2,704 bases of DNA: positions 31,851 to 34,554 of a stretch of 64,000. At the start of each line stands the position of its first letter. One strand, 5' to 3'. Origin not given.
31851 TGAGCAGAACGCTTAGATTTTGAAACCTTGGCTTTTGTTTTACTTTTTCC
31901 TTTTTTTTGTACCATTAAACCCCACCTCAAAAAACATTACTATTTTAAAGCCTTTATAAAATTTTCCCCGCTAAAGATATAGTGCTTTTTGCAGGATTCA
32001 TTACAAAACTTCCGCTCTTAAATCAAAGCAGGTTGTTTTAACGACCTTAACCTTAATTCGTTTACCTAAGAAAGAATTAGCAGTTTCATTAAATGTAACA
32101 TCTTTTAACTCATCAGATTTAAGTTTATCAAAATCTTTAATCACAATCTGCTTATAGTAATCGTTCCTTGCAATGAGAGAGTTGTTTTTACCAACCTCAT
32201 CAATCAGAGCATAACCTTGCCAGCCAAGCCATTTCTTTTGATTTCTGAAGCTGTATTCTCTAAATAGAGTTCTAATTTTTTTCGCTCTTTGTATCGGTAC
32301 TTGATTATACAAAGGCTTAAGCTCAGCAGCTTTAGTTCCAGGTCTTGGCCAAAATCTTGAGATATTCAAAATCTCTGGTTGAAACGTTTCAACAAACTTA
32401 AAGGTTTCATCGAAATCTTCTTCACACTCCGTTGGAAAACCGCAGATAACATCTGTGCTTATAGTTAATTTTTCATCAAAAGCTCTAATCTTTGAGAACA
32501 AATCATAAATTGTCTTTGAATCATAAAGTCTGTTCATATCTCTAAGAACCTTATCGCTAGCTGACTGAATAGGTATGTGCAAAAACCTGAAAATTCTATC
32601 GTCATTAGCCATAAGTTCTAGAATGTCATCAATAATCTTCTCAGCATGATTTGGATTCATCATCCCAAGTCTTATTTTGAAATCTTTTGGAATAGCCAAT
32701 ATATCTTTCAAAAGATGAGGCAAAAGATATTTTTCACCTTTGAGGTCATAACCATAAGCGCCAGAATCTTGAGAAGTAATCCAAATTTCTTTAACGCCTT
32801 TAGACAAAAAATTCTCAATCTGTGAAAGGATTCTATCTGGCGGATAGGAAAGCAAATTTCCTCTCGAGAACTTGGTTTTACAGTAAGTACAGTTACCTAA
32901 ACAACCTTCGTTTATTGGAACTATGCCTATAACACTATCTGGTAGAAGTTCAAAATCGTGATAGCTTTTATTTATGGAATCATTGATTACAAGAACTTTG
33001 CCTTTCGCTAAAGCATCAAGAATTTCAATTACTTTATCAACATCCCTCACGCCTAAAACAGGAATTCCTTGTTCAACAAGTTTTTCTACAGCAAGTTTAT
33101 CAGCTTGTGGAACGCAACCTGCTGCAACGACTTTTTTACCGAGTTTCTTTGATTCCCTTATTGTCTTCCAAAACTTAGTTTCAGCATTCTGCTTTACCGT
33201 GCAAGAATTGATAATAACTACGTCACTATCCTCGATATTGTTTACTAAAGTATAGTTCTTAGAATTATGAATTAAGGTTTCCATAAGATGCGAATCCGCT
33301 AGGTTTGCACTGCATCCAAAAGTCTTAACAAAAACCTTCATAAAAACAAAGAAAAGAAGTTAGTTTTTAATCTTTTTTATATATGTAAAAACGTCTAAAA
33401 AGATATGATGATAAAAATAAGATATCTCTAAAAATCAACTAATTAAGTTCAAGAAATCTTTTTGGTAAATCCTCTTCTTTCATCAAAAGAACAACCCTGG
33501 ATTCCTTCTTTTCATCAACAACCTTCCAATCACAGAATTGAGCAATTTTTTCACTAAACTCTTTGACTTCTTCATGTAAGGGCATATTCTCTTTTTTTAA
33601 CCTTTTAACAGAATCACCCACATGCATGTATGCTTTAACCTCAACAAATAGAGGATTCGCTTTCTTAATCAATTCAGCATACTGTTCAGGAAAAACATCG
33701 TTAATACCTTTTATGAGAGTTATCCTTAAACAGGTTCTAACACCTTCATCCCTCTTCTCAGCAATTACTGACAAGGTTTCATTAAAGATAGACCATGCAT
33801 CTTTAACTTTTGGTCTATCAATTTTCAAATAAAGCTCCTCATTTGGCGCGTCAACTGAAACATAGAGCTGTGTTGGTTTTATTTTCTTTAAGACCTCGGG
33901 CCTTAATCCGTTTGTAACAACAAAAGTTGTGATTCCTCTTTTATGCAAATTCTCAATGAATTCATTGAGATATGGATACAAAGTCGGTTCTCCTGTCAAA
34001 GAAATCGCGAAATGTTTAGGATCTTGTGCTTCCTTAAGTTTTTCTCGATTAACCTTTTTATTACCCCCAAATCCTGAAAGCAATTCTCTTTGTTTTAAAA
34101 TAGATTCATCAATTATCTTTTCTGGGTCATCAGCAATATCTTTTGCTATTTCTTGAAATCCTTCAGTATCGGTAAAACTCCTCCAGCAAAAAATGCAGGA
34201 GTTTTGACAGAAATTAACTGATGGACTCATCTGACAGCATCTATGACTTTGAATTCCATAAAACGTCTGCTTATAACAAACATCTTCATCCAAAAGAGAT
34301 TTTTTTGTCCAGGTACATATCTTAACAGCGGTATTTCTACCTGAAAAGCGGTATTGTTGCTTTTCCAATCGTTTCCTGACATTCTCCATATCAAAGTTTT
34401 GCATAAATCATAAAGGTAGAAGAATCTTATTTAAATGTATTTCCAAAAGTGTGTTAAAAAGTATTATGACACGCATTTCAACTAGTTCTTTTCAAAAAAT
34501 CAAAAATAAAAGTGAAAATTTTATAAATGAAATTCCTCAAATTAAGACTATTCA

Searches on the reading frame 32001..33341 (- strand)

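Call 7: search_protein_families(library=pfam, proteins=[window:32001-33341:-], max_evalue=0.001)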
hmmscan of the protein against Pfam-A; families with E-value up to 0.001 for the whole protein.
window:32001-33341:- (446 aa): 3 families
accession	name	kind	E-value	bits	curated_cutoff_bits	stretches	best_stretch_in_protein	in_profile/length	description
PF00919.26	UPF0004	-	7.6e-22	77.6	27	1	2-88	1-89/98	Uncharacterized protein family UPF0004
PF04055.27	Radical_SAM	-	4.8e-18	66.3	29.5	1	142-317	2-166/166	Radical SAM superfamily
PF01938.26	TRAM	-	0.00039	20.7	21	0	379-446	11-61/61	TRAM domain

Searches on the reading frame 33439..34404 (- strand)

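Call 7: search_protein_families(library=pfam, proteins=[window:33439-34404:-], max_evalue=0.001)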
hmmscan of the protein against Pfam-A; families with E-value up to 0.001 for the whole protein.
window:33439-34404:- (321 aa): 4 families
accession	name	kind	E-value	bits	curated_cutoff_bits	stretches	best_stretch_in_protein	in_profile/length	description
PF08608.17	Wyosine_form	-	4.5e-23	81.7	22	1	248-308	1-62/63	Wyosine base formation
PF04055.27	Radical_SAM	-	1e-17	65.2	29.5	1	63-238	4-158/166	Radical SAM superfamily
PF00702.32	Hydrolase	-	9e-07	29.9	26.4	1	94-266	47-181/191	haloacid dehalogenase-like hydrolase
PF13419.12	HAD_2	-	0.00016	22.3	23.8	0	133-180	75-118/178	Haloacid dehalogenase-like hydrolase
